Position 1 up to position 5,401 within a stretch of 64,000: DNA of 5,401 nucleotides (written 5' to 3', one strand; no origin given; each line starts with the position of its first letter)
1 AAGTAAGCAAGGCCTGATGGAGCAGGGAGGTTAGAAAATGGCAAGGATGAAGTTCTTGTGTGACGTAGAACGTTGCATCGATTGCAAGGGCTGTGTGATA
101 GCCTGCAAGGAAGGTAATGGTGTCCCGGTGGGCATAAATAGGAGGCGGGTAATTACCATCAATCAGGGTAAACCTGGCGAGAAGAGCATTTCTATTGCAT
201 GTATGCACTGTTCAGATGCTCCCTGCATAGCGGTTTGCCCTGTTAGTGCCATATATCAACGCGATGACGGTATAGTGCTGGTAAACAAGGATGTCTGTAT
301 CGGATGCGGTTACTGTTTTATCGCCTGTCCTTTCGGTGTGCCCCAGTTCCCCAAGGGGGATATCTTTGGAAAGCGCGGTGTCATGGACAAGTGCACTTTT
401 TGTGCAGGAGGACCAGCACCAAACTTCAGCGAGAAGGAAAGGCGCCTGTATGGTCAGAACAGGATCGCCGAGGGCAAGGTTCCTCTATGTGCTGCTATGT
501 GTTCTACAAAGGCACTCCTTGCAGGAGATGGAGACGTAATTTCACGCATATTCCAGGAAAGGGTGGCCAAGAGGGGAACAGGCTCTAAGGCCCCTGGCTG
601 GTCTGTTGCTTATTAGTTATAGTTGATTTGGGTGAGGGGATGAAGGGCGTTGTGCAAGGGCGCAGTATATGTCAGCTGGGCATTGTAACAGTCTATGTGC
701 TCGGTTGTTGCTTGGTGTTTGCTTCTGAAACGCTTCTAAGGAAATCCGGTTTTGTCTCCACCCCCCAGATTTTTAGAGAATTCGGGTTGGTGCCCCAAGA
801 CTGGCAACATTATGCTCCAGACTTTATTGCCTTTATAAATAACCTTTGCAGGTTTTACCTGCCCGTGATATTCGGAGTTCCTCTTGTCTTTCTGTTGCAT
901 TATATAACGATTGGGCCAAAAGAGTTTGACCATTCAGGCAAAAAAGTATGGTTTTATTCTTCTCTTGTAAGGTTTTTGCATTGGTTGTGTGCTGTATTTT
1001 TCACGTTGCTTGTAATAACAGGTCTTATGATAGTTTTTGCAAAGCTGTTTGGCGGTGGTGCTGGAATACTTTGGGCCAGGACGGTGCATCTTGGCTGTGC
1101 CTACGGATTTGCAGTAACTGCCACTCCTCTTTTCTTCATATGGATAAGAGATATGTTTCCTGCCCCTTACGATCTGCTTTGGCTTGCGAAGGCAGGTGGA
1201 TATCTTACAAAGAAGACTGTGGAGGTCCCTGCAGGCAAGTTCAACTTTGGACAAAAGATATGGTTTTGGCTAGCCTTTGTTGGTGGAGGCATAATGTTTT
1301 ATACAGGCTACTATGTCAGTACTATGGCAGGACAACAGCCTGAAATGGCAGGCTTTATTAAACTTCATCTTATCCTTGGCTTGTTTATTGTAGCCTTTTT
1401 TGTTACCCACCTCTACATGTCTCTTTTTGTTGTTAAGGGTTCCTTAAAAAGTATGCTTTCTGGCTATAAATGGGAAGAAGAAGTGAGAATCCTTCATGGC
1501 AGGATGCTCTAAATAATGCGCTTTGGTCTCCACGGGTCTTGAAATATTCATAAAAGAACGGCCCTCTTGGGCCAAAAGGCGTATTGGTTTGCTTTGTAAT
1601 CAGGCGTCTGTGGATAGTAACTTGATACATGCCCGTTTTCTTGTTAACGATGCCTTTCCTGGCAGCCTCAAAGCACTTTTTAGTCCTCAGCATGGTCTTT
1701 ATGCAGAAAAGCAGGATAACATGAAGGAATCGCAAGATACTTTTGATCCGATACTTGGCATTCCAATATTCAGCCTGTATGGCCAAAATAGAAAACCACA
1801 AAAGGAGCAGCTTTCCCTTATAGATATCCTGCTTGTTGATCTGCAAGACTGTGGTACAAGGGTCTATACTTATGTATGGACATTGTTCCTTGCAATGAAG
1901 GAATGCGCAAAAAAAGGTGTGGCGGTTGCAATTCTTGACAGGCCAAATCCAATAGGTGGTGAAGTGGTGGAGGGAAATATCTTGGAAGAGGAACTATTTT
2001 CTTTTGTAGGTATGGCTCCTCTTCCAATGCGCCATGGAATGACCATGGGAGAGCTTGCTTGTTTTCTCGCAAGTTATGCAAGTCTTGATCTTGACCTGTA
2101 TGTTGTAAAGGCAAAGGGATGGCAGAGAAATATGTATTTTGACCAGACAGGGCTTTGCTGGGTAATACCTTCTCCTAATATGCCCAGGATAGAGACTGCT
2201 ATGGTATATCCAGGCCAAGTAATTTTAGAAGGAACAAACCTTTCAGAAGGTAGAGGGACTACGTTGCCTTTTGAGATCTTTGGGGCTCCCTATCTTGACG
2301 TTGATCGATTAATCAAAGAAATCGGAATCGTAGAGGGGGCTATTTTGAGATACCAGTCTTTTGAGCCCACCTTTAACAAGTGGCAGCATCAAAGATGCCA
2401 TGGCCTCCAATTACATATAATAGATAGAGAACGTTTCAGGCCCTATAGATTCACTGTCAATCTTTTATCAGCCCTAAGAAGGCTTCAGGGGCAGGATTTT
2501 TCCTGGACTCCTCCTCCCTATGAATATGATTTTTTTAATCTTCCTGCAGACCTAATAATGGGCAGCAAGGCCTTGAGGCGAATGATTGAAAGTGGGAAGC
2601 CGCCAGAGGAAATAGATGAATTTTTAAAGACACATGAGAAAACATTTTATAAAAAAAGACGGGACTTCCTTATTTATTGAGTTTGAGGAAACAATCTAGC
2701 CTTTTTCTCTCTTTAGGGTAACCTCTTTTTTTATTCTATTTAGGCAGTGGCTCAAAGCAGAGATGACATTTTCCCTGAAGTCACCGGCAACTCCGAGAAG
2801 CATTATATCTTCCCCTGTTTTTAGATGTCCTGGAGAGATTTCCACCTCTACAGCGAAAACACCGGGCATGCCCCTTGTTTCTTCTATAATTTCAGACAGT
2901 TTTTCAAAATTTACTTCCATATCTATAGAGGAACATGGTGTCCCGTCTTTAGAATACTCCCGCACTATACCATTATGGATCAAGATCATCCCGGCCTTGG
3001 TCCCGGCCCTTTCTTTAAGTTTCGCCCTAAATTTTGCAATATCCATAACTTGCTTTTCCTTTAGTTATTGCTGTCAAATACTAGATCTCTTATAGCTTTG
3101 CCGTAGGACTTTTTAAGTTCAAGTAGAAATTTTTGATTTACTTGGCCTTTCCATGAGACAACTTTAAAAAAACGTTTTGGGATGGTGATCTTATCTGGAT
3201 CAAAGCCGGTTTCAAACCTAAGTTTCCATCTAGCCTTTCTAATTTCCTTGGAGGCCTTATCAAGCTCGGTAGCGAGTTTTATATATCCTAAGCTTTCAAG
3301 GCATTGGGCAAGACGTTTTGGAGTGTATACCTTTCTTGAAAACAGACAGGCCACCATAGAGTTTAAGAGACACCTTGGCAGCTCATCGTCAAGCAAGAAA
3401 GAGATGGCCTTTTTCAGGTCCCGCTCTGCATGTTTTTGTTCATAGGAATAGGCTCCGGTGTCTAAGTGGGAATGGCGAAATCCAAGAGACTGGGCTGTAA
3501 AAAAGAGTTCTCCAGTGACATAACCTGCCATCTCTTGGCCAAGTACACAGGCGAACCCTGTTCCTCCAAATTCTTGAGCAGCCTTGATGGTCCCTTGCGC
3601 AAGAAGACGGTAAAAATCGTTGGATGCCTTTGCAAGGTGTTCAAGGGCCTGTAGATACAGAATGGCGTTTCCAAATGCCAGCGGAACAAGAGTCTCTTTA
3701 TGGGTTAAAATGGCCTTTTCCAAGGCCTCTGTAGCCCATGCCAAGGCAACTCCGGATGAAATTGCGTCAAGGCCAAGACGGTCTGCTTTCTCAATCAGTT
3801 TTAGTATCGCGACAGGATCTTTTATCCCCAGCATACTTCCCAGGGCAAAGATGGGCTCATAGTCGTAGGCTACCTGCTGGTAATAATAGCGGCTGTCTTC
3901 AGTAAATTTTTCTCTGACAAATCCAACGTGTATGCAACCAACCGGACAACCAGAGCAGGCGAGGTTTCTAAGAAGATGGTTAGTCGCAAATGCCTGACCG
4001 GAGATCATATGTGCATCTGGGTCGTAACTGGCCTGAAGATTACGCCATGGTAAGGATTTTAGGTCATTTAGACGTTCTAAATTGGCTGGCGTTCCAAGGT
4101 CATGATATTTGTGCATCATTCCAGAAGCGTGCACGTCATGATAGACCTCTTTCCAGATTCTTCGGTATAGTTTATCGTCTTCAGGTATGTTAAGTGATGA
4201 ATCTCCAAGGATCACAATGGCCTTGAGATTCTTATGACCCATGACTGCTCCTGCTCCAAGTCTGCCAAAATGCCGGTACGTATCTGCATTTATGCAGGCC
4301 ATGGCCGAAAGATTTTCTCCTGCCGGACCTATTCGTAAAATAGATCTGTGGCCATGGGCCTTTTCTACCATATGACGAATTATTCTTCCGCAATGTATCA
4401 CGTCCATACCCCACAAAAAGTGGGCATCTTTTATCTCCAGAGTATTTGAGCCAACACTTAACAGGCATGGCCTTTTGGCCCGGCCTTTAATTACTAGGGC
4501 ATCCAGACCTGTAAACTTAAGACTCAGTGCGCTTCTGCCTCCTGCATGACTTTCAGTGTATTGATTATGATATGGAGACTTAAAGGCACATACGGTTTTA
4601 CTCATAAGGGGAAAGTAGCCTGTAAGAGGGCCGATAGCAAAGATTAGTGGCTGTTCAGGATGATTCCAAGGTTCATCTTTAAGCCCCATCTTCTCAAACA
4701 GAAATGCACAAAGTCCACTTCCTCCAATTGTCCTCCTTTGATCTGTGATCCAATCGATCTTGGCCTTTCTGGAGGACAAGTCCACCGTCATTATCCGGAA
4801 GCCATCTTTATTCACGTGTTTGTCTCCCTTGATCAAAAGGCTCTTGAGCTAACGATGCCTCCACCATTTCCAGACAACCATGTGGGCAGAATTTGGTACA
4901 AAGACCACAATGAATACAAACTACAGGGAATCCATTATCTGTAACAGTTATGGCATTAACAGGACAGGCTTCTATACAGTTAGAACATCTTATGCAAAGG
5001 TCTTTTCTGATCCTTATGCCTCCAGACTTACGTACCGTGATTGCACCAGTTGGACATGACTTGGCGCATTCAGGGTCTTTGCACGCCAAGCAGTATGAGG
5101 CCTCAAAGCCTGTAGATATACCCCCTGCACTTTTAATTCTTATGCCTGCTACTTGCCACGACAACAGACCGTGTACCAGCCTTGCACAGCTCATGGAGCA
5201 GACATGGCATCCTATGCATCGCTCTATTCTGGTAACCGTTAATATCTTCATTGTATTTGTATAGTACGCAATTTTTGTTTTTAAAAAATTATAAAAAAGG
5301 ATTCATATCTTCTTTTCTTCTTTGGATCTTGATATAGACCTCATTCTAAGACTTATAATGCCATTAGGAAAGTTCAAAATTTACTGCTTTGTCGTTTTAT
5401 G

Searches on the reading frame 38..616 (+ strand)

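Call 80: search_protein_families(library=pfam, proteins=[window:38-616:+], max_evalue=0.00001)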
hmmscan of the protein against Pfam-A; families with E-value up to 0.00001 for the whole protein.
window:38-616:+ (192 aa): 8 families
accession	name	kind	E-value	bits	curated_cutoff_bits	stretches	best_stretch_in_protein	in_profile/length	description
PF13247.11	Fer4_11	-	6e-14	52.5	26.2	1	53-123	8-75/100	4Fe-4S dicluster domain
PF12838.12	Fer4_7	-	5.7e-13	49.6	27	1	55-101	2-52/52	4Fe-4S dicluster domain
PF13237.11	Fer4_10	-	1.5e-09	38.1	25.5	0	54-98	8-53/53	4Fe-4S dicluster domain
PF13187.11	Fer4_9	-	6.2e-09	36.2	27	1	54-99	1-49/52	4Fe-4S dicluster domain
PF12837.12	Fer4_6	-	4.2e-08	33.2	25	1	79-102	1-24/24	4Fe-4S binding domain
PF00037.32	Fer4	-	2.6e-07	30.6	21.1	1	81-101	2-22/24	4Fe-4S binding domain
PF25160.1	LdpA_Fe-S-bd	-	9.7e-07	28.9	27.6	1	60-100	6-41/49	LdpA Fe-S cluster-binding domain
PF12797.12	Fer4_2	-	3.5e-06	27.1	24.5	1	79-99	2-22/22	4Fe-4S binding domain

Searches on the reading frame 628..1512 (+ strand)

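Call 23: search_protein_families(library=pfam, proteins=[window:628-1512:+], max_evalue=0.0001)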
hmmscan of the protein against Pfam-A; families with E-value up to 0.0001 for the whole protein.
window:628-1512:+ (294 aa): 1 family
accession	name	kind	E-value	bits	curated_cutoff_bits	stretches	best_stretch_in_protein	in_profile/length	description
PF01292.26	Ni_hydr_CYTB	-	1.7e-21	77.3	30.1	1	110-279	2-179/179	Prokaryotic cytochrome b561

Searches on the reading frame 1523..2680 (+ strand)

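Call 23: search_protein_families(library=pfam, proteins=[window:1523-2680:+], max_evalue=0.0001)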
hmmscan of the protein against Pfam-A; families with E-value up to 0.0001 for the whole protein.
window:1523-2680:+ (385 aa): 2 families
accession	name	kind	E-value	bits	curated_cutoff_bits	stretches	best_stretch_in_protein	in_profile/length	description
PF07075.17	NamZ_N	-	7.7e-77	257.7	26.9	1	21-223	1-202/203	Exo-beta-N-acetylmuramidase NamZ, N-terminal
PF20732.2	NamZ_C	-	2.3e-45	155.5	25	1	227-385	1-152/152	Exo-beta-N-acetylmuramidase NamZ, C-terminal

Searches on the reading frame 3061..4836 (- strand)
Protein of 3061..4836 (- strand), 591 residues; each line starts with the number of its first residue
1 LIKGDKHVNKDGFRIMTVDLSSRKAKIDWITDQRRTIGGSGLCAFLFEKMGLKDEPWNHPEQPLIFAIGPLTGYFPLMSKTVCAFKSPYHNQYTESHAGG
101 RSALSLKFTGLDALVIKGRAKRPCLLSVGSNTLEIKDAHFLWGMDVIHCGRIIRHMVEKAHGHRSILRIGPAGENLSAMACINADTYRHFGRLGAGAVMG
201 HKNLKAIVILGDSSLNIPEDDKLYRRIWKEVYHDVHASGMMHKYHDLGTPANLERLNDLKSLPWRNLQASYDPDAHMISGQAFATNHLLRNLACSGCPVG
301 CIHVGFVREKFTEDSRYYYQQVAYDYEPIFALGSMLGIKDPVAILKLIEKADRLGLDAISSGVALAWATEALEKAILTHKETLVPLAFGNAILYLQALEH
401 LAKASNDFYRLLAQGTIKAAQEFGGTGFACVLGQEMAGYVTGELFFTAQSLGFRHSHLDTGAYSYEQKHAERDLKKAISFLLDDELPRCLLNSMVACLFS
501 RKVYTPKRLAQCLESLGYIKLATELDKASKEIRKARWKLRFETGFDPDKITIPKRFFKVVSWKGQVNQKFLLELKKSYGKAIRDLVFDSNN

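Call 80: search_protein_families(library=pfam, proteins=[window:3061-4836:-], max_evalue=0.00001)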
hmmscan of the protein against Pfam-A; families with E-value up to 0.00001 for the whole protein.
window:3061-4836:- (591 aa): 2 families
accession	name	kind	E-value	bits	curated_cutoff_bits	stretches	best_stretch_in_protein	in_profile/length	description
PF02730.20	AFOR_N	-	5e-59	199.8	29.8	1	14-211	2-198/199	Aldehyde ferredoxin oxidoreductase, N-terminal domain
PF01314.23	AFOR_C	-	1.5e-51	176.2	27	1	227-571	2-356/385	Aldehyde ferredoxin oxidoreductase, domains 2 & 3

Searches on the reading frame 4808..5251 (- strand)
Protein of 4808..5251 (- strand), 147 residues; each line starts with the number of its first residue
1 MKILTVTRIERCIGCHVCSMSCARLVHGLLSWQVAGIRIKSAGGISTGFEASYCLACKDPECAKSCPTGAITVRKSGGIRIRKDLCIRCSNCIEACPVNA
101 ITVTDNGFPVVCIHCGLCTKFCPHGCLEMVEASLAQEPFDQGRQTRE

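Call 80: search_protein_families(library=pfam, proteins=[window:4808-5251:-], max_evalue=0.00001)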
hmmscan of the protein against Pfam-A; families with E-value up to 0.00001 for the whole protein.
window:4808-5251:- (147 aa): 10 families
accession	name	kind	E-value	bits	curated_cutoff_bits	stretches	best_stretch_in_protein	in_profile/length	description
PF12838.12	Fer4_7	-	1.6e-17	64.1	27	2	54-100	2-52/52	4Fe-4S dicluster domain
PF00037.32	Fer4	-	1.4e-15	56.8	21.1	1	80-102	2-24/24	4Fe-4S binding domain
PF12837.12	Fer4_6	-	5.4e-14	51.8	25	0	79-101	2-24/24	4Fe-4S binding domain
PF14697.11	Fer4_21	-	6.6e-14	52.2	35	1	52-102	6-58/59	4Fe-4S dicluster domain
PF13187.11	Fer4_9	-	7.6e-12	45.5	27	1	53-101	1-52/52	4Fe-4S dicluster domain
PF13237.11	Fer4_10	-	4.3e-11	43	25.5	0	50-97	5-53/53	4Fe-4S dicluster domain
PF13484.11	Fer4_16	-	2.8e-10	41.3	30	0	86-104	2-20/66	4Fe-4S double cluster binding domain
PF12797.12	Fer4_2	-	1.4e-09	37.7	24.5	0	80-98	4-22/22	4Fe-4S binding domain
PF12800.12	Fer4_4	-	1.2e-08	35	24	0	84-98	2-16/17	4Fe-4S binding domain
PF25160.1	LdpA_Fe-S-bd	-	1.9e-06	28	27.6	0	57-104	5-46/49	LdpA Fe-S cluster-binding domain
